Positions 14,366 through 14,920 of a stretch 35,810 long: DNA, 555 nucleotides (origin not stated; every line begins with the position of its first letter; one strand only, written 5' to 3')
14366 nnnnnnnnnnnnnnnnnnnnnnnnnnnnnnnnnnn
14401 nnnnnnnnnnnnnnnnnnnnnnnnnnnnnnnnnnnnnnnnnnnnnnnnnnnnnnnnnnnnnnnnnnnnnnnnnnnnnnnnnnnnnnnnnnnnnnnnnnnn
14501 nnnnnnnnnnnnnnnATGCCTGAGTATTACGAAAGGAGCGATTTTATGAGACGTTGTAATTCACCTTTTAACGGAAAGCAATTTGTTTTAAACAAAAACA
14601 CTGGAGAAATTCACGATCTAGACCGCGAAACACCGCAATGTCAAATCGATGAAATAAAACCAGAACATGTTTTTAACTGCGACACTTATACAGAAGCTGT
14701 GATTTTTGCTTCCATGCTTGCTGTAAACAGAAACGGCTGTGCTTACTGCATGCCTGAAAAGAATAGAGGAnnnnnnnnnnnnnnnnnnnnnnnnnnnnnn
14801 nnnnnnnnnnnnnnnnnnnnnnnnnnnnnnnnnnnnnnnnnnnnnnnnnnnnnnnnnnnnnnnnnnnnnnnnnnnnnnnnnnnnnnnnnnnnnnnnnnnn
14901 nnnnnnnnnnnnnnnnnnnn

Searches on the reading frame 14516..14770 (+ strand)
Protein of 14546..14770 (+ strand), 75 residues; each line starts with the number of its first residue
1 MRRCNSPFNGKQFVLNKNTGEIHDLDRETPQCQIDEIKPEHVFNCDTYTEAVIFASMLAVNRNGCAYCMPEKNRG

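Call 4: search_protein_families(library=pfam, proteins=[window:14546-14770:+, window:14516-14770:+], max_evalue=1)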
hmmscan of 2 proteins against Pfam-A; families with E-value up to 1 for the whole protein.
window:14546-14770:+ (75 aa): 0 families

window:14516-14770:+ (85 aa): 0 families

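Call 7: search_dna_similar(query=window:14546-14770:+, collection=phages, mode=protein, max_evalue=1, max_rows=30)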
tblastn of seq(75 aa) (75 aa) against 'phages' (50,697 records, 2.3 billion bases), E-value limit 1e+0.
Records with a match: 1; places in all: 1; records where one place covers at least 80% of the query: 1.
Best place of each record, by identity: 60-80% 1.
By first word of the organism name: Ruminococcus 1.
By host as written in the record: Mediterraneibacter gnavus (Ruminococcus gnavus) DB_YZ_1 1.
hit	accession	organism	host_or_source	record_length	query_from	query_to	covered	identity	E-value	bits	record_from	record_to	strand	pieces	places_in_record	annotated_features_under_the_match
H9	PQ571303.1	Ruminococcus phage RG-TP1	Mediterraneibacter gnavus (Ruminococcus ...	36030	1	75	100%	73.3%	1e-33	125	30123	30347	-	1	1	3-hydroxyacyl-CoA dehydrogenase | hypothetical protein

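Call 8: get_annotated_region(hit=H9, flank=4000)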
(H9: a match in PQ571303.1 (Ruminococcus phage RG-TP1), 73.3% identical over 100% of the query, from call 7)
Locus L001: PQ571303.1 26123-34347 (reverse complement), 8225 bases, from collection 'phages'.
description: Ruminococcus phage RG-TP1, complete genome.
organism: Ruminococcus phage RG-TP1 (NCBI taxid 3385251)
taxonomy: Viruses
host: Mediterraneibacter gnavus (Ruminococcus gnavus) DB_YZ_1; source: antibiotic induction; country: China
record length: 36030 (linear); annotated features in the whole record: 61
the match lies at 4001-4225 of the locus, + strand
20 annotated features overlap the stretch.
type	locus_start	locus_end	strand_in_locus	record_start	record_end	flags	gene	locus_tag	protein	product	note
CDS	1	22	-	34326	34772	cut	-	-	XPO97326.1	ZnF_CHCC domain-containing protein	RG-TP1_gp61; RG-TP1_gp61; Annot2=(structure alignment-afuniprot50) AF-A0A1V5DGH8-F1-model_v4 DNA primase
CDS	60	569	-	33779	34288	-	-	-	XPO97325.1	ERCC4-type nuclease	RG-TP1_gp60; RG-TP1_gp60; Annot2=(structure alignment-afuniprot50) AF-A0A353J4N0-F1-model_v4 ERCC4 domain-containing ...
CDS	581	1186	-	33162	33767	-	-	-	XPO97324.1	PF05037 family protein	RG-TP1_gp59; RG-TP1_gp59; Annot2=(structure alignment-afuniprot50) AF-A0A412CGY7-F1-model_v4 DUF669 domain-containing ...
CDS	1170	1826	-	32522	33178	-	-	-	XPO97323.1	Sak4-like ssDNA annealing protein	RG-TP1_gp58; RG-TP1_gp58; Annot2=(structure alignment-afuniprot50) AF-A0A1M4V1T4-F1-model_v4 AAA domain-containing ...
CDS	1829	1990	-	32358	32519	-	-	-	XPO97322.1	hypothetical protein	RG-TP1_gp57; RG-TP1_gp57; None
CDS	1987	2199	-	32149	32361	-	-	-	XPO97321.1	hypothetical protein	RG-TP1_gp56; RG-TP1_gp56; None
CDS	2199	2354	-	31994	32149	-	-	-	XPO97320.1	hypothetical protein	RG-TP1_gp55; RG-TP1_gp55; None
CDS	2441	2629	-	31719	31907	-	-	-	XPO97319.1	hypothetical protein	RG-TP1_gp54; RG-TP1_gp54; None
CDS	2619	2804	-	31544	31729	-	-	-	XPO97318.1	hypothetical protein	RG-TP1_gp53; RG-TP1_gp53; None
CDS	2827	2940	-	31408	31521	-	-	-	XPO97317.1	hypothetical protein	RG-TP1_gp52; RG-TP1_gp52; None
CDS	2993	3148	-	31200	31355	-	-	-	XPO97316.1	hypothetical protein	RG-TP1_gp51; RG-TP1_gp51; None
CDS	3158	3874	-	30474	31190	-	-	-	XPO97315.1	anti-repressor Ant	RG-TP1_gp50; RG-TP1_gp50; Annot2=(hmm profile search-phrog [Rank2]) phrog_9438 anti-repressor;Annot3=(structure ...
CDS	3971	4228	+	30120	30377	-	-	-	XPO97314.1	3-hydroxyacyl-CoA dehydrogenase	RG-TP1_gp49; RG-TP1_gp49; Annot2=(structure alignment-afuniprot50) AF-G4D5K3-F1-model_v4 Family 39 glycosyl transferase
CDS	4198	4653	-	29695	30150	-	-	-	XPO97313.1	hypothetical protein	RG-TP1_gp48; RG-TP1_gp48; None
CDS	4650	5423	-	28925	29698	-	-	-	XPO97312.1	Rha-like transcriptional regulator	RG-TP1_gp47; RG-TP1_gp47; Annot2=(structure alignment-afuniprot50) AF-A0A161X8Z8-F1-model_v4 Phage regulatory protein ...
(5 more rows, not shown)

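Call 9: find_homologous_proteins(query=window:14546-14770:+, max_evalue=0.01)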
Query seq(75 aa) (75 aa): 55 proteins with E <= 0.01 among 55 candidates.
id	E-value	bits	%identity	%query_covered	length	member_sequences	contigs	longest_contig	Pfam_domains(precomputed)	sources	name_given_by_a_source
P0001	3.0e-45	169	96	100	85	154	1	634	-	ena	-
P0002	2.7e-41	156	100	91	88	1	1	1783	-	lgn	-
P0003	2.6e-35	137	80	99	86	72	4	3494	-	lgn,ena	-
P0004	3.5e-34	134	76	100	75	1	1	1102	-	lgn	-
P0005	7.0e-33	129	73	100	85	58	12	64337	-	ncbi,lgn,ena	-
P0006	4.6e-32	127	72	100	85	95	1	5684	-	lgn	-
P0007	9.5e-31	123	100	72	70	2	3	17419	-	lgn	-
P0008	2.2e-29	118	71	100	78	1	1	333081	-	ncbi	ncbi:3-hydroxyacyl-CoA dehydrogenase [Lachnospiraceae bacterium LCP25S3_G4]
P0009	3.8e-29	118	96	72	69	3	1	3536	-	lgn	-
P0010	1.2e-27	113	66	100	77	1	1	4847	-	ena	-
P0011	3.7e-27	111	64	100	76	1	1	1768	-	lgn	-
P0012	7.4e-27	110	64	100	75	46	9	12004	-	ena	-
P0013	2.3e-26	109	68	100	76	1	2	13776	-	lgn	-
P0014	1.1e-25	107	64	100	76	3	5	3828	-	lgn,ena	-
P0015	1.4e-25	106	74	83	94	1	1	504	-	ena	-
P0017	3.0e-25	105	66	100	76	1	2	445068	-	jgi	jgi:hypothetical protein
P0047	2.0e-20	90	58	92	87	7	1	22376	-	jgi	-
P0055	3.5e-5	42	43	80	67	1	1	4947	-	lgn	-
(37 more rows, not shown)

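Call 12: search_solved_structures(query=A1, max_evalue=10, show_alignments=3)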
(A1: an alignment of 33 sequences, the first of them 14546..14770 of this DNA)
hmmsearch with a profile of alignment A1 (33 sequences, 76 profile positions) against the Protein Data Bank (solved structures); distinct sequences matched with E-value up to 10: 14.
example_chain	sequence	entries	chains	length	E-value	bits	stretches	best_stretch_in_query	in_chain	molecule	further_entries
5nqf_A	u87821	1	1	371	0.042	17.2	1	26-56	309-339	Apical membrane antigen 1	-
9evn_A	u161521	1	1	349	0.044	17.1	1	26-56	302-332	Apical membrane antigen 1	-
4r1a_A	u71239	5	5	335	0.057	16.8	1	26-51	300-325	Apical membrane antigen 1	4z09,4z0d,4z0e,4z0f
6n87_A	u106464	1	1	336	0.058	16.8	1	26-51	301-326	Apical membrane antigen-1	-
6n7q_A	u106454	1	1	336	0.061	16.7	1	26-51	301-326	Apical membrane antigen-1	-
2f41_A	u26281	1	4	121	0.097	16.1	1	19-49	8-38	Transcription factor fapR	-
2f3x_A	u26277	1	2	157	0.14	15.6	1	17-49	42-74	Transcription factor fapR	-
2j5l_A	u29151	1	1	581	0.29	14.5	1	26-60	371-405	APICAL MEMBRANE ANTIGEN 1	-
3zwz_A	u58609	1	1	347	0.29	14.5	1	26-54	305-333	APICAL MEMBRANE ANTIGEN 1, AMA1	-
3srj_A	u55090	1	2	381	0.31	14.5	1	26-57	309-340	Apical membrane antigen 1, AMA1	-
2z8v_A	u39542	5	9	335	0.36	14.2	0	26-51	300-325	Apical membrane antigen 1 | Apical membrane antigen 1, AMA1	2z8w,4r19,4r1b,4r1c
1z40_A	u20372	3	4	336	0.36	14.2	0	26-51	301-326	apical membrane antigen 1 precursor | Apical membrane antigen 1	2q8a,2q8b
6rj9_C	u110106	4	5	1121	1.1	12.7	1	10-62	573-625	CRISPR-associated endonuclease Cas9 1 | Streptococcus Thermophilus 1 Cas9 | Cas 9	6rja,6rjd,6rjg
6m0v_A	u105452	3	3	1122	1.3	12.4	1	10-62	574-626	CRISPR-associated endonuclease Cas9 1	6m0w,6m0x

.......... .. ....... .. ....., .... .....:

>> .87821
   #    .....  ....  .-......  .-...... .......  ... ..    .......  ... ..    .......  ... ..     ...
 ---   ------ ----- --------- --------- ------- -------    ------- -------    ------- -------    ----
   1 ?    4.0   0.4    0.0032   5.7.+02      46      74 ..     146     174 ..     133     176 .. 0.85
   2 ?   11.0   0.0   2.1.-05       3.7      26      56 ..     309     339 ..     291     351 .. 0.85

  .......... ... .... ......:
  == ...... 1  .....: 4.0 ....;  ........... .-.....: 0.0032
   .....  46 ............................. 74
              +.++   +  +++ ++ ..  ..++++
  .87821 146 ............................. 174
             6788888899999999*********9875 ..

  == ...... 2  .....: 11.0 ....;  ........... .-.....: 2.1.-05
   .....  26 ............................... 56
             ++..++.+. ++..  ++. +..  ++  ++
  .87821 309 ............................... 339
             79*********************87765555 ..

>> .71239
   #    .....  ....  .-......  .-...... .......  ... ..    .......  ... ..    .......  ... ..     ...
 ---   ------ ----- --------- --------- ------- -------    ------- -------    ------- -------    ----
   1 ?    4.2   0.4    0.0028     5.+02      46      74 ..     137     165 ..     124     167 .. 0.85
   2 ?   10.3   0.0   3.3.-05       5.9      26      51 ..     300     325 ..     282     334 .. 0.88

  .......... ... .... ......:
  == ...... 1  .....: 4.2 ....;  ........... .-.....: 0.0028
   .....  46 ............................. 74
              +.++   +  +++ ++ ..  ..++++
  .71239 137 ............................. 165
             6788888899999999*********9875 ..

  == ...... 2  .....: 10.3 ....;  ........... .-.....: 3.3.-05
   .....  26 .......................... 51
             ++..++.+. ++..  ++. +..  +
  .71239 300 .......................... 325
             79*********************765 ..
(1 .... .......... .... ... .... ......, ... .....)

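Call 14: search_protein_families(library=ncbifam, proteins=[window:14546-14770:+, P0055, P0008, P0047], max_evalue=10)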
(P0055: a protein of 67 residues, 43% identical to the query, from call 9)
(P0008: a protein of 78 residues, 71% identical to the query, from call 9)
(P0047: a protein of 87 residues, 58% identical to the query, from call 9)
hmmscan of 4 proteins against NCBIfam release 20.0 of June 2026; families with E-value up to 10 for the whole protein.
window:14546-14770:+ (75 aa): 0 families

P0055 (67 aa): 0 families

P0008 (78 aa): 0 families

P0047 (87 aa): 1 family
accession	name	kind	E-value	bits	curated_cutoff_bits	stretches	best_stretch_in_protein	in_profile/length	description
NF040719.1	Lar0958_adhesin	exception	0.055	11.3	1200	1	9-53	900-943/1222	Lar_0958 family LPXTG-anchored mucus adhesin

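Call 17: search_protein_representatives(protein=window:14546-14770:+)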
Query: 75 residues. Proteins with E-value up to 0.001 (for the whole library): 92; up to 1e-10: 16; up to 1e-30: 0. The best 92 are listed.
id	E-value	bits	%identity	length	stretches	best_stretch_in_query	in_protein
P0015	4.6e-26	106.2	79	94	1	18-74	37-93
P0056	4.6e-21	90.3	59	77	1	1-75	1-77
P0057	5.9e-20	86.8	58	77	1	2-74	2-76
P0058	1.0e-19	86.0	58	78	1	1-64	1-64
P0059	1.3e-18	82.5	66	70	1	1-56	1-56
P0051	7.6e-18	80.1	77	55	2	41-74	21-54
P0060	1.2e-16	76.3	50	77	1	2-75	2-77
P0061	7.3e-16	73.8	52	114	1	1-75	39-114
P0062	1.2e-15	73.2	51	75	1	2-75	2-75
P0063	1.5e-15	72.8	64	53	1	1-53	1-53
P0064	9.1e-14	67.2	45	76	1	2-74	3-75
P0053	1.2e-13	66.8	82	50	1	1-39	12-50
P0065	2.5e-13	65.7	46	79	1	1-74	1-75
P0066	4.4e-13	65.0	57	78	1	1-56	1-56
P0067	1.5e-12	63.3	81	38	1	1-37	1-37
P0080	4.1e-08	49.2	42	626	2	10-69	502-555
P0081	7.5e-08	48.4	43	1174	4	22-45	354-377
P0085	1.2e-07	47.7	30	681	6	33-68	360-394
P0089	7.3e-07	45.2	31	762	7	17-52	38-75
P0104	4.7e-05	39.5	41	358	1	12-72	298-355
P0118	1.8e-04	37.7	36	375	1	7-74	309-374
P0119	1.8e-04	37.6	39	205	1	12-74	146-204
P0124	2.5e-04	37.2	28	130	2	12-70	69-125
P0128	2.9e-04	37.0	47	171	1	11-72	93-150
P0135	4.6e-04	36.3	45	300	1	12-70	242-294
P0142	9.0e-04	35.4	37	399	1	12-74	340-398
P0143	9.5e-04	35.3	38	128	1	9-70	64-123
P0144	9.8e-04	35.3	31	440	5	8-47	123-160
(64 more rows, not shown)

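Call 18: find_encoding_contigs(protein=P0008, flank=6000, max_places=3)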
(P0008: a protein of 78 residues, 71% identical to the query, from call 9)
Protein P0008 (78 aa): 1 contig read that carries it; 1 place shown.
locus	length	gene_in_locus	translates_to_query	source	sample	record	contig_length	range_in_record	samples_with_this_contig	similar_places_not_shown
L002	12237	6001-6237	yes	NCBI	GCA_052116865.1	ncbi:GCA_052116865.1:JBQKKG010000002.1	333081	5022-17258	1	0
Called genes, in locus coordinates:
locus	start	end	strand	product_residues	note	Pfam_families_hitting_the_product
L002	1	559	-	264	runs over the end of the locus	PF09524:Phg_2220_C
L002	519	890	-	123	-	-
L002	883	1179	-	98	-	-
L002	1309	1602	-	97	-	-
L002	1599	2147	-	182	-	-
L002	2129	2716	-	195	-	PF04404:ERF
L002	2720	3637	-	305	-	PF07083:DUF1351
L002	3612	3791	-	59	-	-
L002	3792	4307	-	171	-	-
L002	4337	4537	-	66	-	-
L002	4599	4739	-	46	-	-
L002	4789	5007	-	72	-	-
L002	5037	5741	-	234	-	PF08346:AntA, PF03374:ANT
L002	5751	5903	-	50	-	-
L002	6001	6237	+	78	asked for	-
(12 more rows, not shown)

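Call 19: find_encoding_contigs(protein=P0017, flank=6000, max_places=3)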
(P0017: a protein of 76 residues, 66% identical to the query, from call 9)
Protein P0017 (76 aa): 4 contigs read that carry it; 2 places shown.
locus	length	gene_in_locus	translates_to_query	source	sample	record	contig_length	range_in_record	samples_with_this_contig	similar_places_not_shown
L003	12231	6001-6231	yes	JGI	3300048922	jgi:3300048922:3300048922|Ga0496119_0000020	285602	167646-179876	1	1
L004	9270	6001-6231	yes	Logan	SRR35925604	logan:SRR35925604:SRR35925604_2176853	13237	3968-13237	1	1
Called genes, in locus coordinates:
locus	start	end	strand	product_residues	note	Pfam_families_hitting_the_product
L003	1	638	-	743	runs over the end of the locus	PF08707:PriCT_2, PF13481:AAA_25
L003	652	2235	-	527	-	PF00270:DEAD, PF04851:ResIII, PF18766:SWI2_SNF2, PF00271:Helicase_C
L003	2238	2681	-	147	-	-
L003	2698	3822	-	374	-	PF13479:AAA_24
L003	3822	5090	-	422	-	PF02463:SMC_N (faint), PF13175:AAA_15, PF13476:AAA_23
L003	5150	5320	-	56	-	-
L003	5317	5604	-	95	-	PF04014:MazE_antitoxin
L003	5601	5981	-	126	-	-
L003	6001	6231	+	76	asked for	-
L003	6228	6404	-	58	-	-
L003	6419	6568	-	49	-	-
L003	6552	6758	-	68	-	-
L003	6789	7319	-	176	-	PF09669:Phage_pRha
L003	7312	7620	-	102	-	-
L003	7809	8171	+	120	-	PF01381:HTH_3 (weak)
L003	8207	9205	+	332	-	PF06114:Peptidase_M78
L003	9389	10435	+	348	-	PF14657:Arm-DNA-bind_4, PF14659:Phage_int_SAM_3, PF00589:Phage_integrase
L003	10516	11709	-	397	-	PF00009:GTP_EFTU, PF03144:GTP_EFTU_D2, PF03143:GTP_EFTU_D3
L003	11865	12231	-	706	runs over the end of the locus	PF00009:GTP_EFTU, PF22042:EF-G_D2, PF03144:GTP_EFTU_D2, PF14492:EFG_III, PF16658:RF3_C (weak), PF03764:EFG_IV, PF00679:EFG_C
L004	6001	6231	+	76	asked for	-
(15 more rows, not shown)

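Call 20: search_protein_families(library=pfam, proteins=[P0080, P0081, P0085, P0089, P0104, P0118, P0119, P0135, P0142, P0144], max_evalue=0.01)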
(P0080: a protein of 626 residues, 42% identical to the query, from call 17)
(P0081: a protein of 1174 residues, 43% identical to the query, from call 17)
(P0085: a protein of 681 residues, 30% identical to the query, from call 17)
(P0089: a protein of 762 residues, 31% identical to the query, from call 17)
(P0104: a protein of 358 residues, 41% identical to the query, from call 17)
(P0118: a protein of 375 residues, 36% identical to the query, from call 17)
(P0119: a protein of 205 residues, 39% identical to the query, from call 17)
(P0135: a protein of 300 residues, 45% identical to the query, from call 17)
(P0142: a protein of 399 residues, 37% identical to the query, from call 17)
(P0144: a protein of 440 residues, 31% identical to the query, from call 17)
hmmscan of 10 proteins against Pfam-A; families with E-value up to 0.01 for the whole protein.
P0080 (626 aa): 1 family
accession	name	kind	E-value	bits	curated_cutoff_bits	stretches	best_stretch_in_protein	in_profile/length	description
PF02805.21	Ada_Zn_binding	-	0.0005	20.4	23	0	589-620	31-62/65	Metal binding domain of Ada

P0081 (1174 aa): 15 families
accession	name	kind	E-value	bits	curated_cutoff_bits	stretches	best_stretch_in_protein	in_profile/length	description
PF13927.12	Ig_3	-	9.2e-142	462.3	30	11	795-873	1-77/78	Immunoglobulin domain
PF07679.22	I-set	-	9.5e-135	439.5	23.7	11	515-592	14-89/90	Immunoglobulin I-set domain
PF00047.31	ig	-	7.1e-108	353.5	21.8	11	907-979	6-78/81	Immunoglobulin domain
PF13895.12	Ig_2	-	2e-87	287.9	27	11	1000-1066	9-64/79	Immunoglobulin domain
PF07686.23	V-set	-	4.4e-37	127.1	26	0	238-297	47-106/109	Immunoglobulin V-set domain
PF08205.18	C2-set_2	-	1.2e-31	109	21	0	126-159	14-50/89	CD80-like C2-set immunoglobulin domain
PF07654.21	C1-set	-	1.3e-22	80.3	21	0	909-972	13-82/86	Immunoglobulin C1-set domain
PF16706.11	Izumo-Ig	-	1.4e-21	76.7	26.7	0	1038-1073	41-76/88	Izumo-like Immunoglobulin domain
PF08204.17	V-set_CD47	-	9.5e-13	48.4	21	0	960-973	75-88/111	CD47 immunoglobulin-like domain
PF18452.7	Ig_6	-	2.5e-08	34.3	25.5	0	1023-1065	49-92/128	Immunoglobulin domain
PF10420.15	IL12p40_C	-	4.8e-07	30.6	25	0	815-847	4-36/84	Cytokine interleukin-12p40 C-terminus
PF13573.12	SprB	-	5.4e-07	29.6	28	0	816-831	18-33/37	SprB repeat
PF18676.6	MBG_2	-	7.6e-07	30.1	25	0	948-981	30-63/72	MBG domain (YGX type)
PF24060.1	DUF7361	-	1.7e-05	25.4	29.5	0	937-973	20-54/95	Domain of unknown function (DUF7361)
PF08940.17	DUF1918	-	0.0043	17.1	24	0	614-638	19-45/58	Domain of unknown function (DUF1918)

P0085 (681 aa): 4 families
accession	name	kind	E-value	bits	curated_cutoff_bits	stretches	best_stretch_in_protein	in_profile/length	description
PF05396.16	Phage_T7_Capsid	-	8.2e-08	33.3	27.1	0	641-669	79-107/188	Phage T7 capsid assembly protein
PF12591.13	DUF3762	-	1e-07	32.6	27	0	202-231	26-55/80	Protein of unknown function (DUF3762)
PF10030.15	DUF2272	-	0.00074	19.8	27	0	531-594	30-92/191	Uncharacterized protein conserved in bacteria (DUF2272)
PF04540.18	Herpes_UL51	-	0.003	17.7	25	0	253-284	28-59/158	Herpesvirus UL51 protein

P0089 (762 aa): 24 families
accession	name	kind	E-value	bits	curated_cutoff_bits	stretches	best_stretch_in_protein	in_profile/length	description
PF00041.27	fn3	-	6.7e-87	286.3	25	9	183-261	5-81/84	Fibronectin type III domain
PF23008.3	FN3_Tor_3rd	-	1.6e-32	111.8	30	3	190-255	17-82/92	Tyrosine-protein kinase receptor torso, third FN3 domain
PF24940.1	Fn3_Dep-1_5th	-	1.4e-28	99.8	23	3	101-171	30-106/115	Dep-1 fifth Fn3-like domain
PF25300.1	Fn3_Dep-1_3rd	-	1.4e-24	86.2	26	0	625-700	4-82/85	Dep-1 third Fn3-like domain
PF24946.1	Fn3_Dep-1_4th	-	6.6e-21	74.7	27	0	565-611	49-95/100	Dep-1 fourth Fn3-like domain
PF25059.1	FN3_DSCAM-DSCAML_C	-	7.2e-20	71.6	39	0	220-258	37-74/89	DSCAM/DSCAML C-terminal Fn3-like domain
PF16656.11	Pur_ac_phosph_N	-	5.6e-10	40.1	30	0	267-331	1-75/93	Purple acid Phosphatase, N-terminal domain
PF04027.18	DUF371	-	6.9e-10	39.5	25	0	348-423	58-131/133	Domain of unknown function (DUF371)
PF19433.5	NDNF_C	-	1.1e-08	35.2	26.5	0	219-257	125-163/175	Neuron-derived Neurotrophic Factor C-terminal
PF24592.1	DUF7616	-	1.3e-08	35.1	27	0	336-367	9-45/56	Family of unknown function (DUF7616)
PF00225.29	Kinesin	-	3.1e-08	33.4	29.3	0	294-343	41-89/327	Kinesin motor domain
PF09294.16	Interfer-bind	-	1e-07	32.6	21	0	24-66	37-78/104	Interferon-alpha/beta receptor, fibronectin type III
PF18704.7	Chromo_2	-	5.3e-07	30.1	25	0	103-131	14-42/68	Chromatin organization modifier domain 2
PF18001.7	Il13Ra_Ig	-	9.1e-07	29.4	28.3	0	179-227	3-51/95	Interleukin-13 receptor subunit alpha Ig-like domain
PF20701.3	HetE-N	-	1.4e-05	25.7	25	0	386-412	14-40/102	Het-E N-terminal domain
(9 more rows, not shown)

P0104 (358 aa): 0 families

P0118 (375 aa): 0 families

P0119 (205 aa): 0 families

P0135 (300 aa): 0 families

P0142 (399 aa): 1 family
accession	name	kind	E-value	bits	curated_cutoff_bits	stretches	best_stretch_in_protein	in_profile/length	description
PF13406.11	SLT_2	-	0.00043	20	24.3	1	29-107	40-115/292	Transglycosylase SLT domain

P0144 (440 aa): 11 families
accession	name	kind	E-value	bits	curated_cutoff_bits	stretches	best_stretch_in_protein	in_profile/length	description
PF14312.12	FG-GAP_2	-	5.7e-34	116.5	23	5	38-71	17-49/49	FG-GAP repeat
PF13418.12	Kelch_4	-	1.6e-15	57.2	21.6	0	337-383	7-48/49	Galactose oxidase, central domain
PF01344.31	Kelch_1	-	3.1e-15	55.8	20.1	0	355-377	21-43/46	Kelch motif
PF13964.12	Kelch_6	-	6.3e-13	48.7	25.3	0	98-145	4-48/50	Kelch motif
PF24981.1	Beta-prop_ATRN-LZTR1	-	5.9e-12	45.9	50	2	66-324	15-258/289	Attractin/LZTR1 beta-propeller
PF24681.1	Kelch_KLHDC2_KLHL20_DRC7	-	1.4e-11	44.6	50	2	166-384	10-202/221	KLHDC2/KLHL20/DRC7 Kelch-repeats domain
PF14481.13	Fimbrial_PilY2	-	1.5e-10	41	25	0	241-269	36-64/75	Type 4 fimbrial biogenesis protein PilY2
PF18099.7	CBM_35_2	-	1.8e-09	38.1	23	0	125-147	15-37/112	Carbohydrate binding module (family 35)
PF24996.1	NANM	-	6.1e-09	35.6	45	0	236-301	281-338/350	N-acetylneuraminate epimerase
PF07569.16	Hira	-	0.00026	21.1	25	0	243-274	88-119/220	TUP1-like enhancer of split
PF24190.1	OB_RNR_2nd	-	0.002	18.9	27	0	359-393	7-40/67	Ribonuclease R second OB domain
